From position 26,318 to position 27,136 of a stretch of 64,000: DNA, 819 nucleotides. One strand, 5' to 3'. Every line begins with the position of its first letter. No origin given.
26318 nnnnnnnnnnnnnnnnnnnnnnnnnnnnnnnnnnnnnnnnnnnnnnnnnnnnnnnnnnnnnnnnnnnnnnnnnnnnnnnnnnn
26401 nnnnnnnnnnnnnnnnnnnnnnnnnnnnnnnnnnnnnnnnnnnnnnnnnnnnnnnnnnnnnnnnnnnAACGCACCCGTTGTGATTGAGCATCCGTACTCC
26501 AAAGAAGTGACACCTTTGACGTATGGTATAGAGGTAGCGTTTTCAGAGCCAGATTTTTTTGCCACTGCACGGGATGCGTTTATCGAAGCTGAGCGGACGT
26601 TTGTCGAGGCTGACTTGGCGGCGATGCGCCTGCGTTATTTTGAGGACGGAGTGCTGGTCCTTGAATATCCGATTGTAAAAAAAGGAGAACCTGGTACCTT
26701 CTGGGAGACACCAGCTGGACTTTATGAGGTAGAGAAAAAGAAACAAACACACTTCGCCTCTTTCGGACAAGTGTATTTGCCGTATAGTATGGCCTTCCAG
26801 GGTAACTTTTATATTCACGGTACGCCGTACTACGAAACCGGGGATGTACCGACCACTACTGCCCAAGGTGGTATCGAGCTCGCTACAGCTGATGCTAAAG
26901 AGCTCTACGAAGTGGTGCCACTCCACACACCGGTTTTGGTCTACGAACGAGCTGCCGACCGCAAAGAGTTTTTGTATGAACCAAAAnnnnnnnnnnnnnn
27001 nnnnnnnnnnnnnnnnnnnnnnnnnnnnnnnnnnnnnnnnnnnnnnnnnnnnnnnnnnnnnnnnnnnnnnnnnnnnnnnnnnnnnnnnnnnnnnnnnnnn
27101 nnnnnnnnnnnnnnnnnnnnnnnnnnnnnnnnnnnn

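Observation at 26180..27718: Single polypeptide combining an L,D-transpeptidase-like domain (catalytic Cys replaced by Gly) with a D,D-carboxypeptidase domain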

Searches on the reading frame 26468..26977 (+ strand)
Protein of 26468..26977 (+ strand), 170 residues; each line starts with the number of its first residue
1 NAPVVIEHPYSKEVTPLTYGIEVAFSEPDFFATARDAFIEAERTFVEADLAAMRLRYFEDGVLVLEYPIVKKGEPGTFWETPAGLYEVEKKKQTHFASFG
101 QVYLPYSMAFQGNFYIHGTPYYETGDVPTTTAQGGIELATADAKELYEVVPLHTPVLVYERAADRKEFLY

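Call 60: predict_structure(alignment_id=A2)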
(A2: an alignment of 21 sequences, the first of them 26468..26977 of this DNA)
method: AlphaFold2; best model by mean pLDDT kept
length: 170 residues; sequences in the alignment: 21
mean_pLDDT: 80.8   pTM: 0.75
mean pLDDT of the five models: 80.8, 79.7, 78.9, 78.6, 77.7
residues with pLDDT >= 90: 73; 70-90: 55; 50-70: 29; < 50: 13
segments of 3 or more residues with pLDDT < 50: 22-24, 163-170
pLDDT, mean of each block of 10 residues (from residue 1): 56 62 53 81 91 94 94 84 89 89 92 91 83 84 97 91 43
secondary structure, 60 per line:
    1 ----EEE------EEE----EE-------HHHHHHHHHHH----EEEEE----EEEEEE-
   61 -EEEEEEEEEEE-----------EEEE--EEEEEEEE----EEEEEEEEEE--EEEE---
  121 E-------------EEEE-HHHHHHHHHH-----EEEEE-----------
elements in order: E5-7 E14-16 H30-40 E45-49 E54-59 E62-72 E84-87 E90-97 E102-111 E114-117 E135-138 H140-149 E155-159

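Call 62: fold_search(model_id=the predicted structure, library=pdb)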
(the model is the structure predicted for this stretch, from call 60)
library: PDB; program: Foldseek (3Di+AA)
matches with E <= 10: 282; with E <= 0.001: 74
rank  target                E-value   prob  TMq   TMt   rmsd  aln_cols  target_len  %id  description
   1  5bmq                  2.9e-09  1.00  0.60  0.50   8.2       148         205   24  Crystal structure of L,D-transpeptidase (Yku) from Stackebrandtia nassauensis (released 2015-06-03)
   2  4xxt                  6.4e-09  1.00  0.58  0.45   7.4       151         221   21  Crystal structure of Fused Zn-dependent amidase/peptidase/peptodoglycan-binding domain-containing protein from Clostridi (released 2015-02-18)
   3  5uwv_A                8.6e-08  1.00  0.56  0.29   4.8       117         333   20  Crystal structure of Mycobacterium abscessus L,D-transpeptidase 2 (released 2017-08-16)
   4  5uwv_B                9.7e-08  1.00  0.57  0.30   4.7       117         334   20  Crystal structure of Mycobacterium abscessus L,D-transpeptidase 2 (released 2017-08-16)
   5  6fj1_A                1.0e-07  1.00  0.55  0.38   5.4       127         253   32  Structure of the Ldtfm-avibactam carbamoyl enzyme (released 2019-01-30)
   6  4zfq                  1.2e-07  1.00  0.56  0.29   2.8       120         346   22  Structure of M. tuberculosis (3,3) L,D-Transpeptidase, LdtMt5. (Meropenen-adduct form) (released 2015-09-02)
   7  5uwv_D                1.3e-07  1.00  0.56  0.29   4.7       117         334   20  Crystal structure of Mycobacterium abscessus L,D-transpeptidase 2 (released 2017-08-16)
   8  1y7m_A                1.7e-07  1.00  0.52  0.54   3.5       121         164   21  Crystal Structure of the B. subtilis YkuD protein at 2 A resolution (released 2005-03-01)
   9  4lpq                  1.9e-07  1.00  0.54  0.46   3.5       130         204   23  Crystal structure of the L,D-transpeptidase (residues 123-326) from Xylanimonas cellulosilytica DSM 15894 (released 2013-11-13)
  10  4xvo_A                2.1e-07  1.00  0.58  0.46   4.6       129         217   19  L,D-transpeptidase from Mycobacterium smegmatis (released 2015-02-11)
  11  5uwv_C                2.9e-07  1.00  0.57  0.29   4.8       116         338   20  Crystal structure of Mycobacterium abscessus L,D-transpeptidase 2 (released 2017-08-16)
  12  5uwv_E                3.4e-07  1.00  0.57  0.30   4.9       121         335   19  Crystal structure of Mycobacterium abscessus L,D-transpeptidase 2 (released 2017-08-16)
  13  4jmn                  3.9e-07  1.00  0.56  0.44   5.1       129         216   19  Crystal structure of LD transpeptidase LdtMt1 from M. tuberculosis (released 2013-10-23)
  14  5uwv_F                4.1e-07  1.00  0.56  0.29   5.1       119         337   19  Crystal structure of Mycobacterium abscessus L,D-transpeptidase 2 (released 2017-08-16)
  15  4z7a                  6.3e-07  1.00  0.57  0.28   2.9       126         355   20  Structural and biochemical characterization of a non-functionally redundant M. tuberculosis (3,3) L,D-Transpeptidase, Ld (released 2015-09-02)
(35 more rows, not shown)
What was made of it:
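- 26597..26941 (+): YkuD (L,D-transpeptidase) fold domain, aa 140-254, lacking a catalytic nucleophile. Foldseek top 50 are all LDTs (call 62).
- On YkuD / L,D-transpeptidase catalytic domain (PF03734): All top 50 Foldseek PDB hits are LDTs; the best is 5bmq at E 2.9e-9 (calls 60, 62).
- Closest known: YkuD-family L,D-transpeptidases. Same: Same fold (Foldseek top 50 all LDTs, call 62).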

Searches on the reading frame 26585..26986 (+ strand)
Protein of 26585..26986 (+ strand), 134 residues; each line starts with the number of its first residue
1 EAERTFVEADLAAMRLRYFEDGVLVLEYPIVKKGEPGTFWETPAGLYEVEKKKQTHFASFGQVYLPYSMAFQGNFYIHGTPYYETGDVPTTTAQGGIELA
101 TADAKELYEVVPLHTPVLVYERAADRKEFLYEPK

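Call 6: search_solved_structures(query=window:26585-26986:+, max_evalue=10, show_alignments=5)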
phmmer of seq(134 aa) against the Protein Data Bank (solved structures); distinct sequences matched with E-value up to 10: 11.
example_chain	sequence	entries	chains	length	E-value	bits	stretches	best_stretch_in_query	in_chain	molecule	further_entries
5bmq_A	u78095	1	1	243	5.1e-07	33.2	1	8-120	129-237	ErfK/YbiS/YcfS/YnhG family protein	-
3zg4_A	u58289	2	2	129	2.1e-05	28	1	3-120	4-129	ERFK/YBIS/YCFS/YNHG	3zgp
6fj1_A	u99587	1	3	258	4e-05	27.1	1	3-120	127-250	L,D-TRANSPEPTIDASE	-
2hkl_A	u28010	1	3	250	8.8e-05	25.9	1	3-120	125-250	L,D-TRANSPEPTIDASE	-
1zat_A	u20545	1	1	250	0.0002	24.8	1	3-120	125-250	L,D-transpeptidase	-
4xxt_A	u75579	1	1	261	0.021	18.3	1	45-120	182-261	Fusion of predicted Zn-dependent amidase/peptidase (Cell wall hydrolase/DD-carboxypeptidas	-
6j7c_A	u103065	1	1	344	0.08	16.4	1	54-124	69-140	Proline racemase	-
1y7m_A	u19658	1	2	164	0.5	13.8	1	28-119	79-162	hypothetical protein BSU14040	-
4a1i_A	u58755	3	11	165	0.51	13.8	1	28-119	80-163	PUTATIVE L, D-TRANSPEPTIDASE YKUD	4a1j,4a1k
9t0z_C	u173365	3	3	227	0.81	13.1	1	73-114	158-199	Small ribosomal subunit protein uS3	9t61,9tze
5uwv_B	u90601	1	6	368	1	12.8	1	68-112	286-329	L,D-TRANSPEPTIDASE 2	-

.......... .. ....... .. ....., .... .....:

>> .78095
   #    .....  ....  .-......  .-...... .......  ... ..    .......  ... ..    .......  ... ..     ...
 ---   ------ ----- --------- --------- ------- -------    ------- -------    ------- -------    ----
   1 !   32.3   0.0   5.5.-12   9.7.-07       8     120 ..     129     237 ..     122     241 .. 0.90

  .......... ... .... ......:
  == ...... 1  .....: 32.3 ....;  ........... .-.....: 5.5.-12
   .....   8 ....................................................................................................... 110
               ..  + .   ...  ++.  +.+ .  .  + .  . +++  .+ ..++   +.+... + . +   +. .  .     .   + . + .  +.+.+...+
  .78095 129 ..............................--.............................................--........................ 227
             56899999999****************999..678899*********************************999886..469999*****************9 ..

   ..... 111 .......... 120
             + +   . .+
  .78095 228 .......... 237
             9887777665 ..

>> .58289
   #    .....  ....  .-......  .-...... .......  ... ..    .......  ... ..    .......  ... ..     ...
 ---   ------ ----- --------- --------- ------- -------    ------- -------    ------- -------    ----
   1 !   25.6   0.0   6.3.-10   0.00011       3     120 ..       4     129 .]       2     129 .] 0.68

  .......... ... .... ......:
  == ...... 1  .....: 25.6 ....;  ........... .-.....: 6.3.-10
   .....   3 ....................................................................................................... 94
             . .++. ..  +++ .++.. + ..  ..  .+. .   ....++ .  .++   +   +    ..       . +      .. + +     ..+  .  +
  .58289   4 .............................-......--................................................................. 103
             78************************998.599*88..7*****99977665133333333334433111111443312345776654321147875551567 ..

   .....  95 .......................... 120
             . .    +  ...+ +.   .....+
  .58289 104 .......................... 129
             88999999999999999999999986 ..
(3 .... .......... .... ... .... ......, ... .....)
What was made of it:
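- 26597..26941 (+): PDB sequence hits 5bmq, 1zat, 6fj1 (call 6).
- Checked: HMMER alignments to solved LDTs place the query's 'aqGGiel' opposite 'gsHGCvnl' of 5bmq and 'gsHGCin' of E. faecium Ldt_fm (1zat), and 'fyiHGtp' opposite the catalytic-His strand (call 6).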
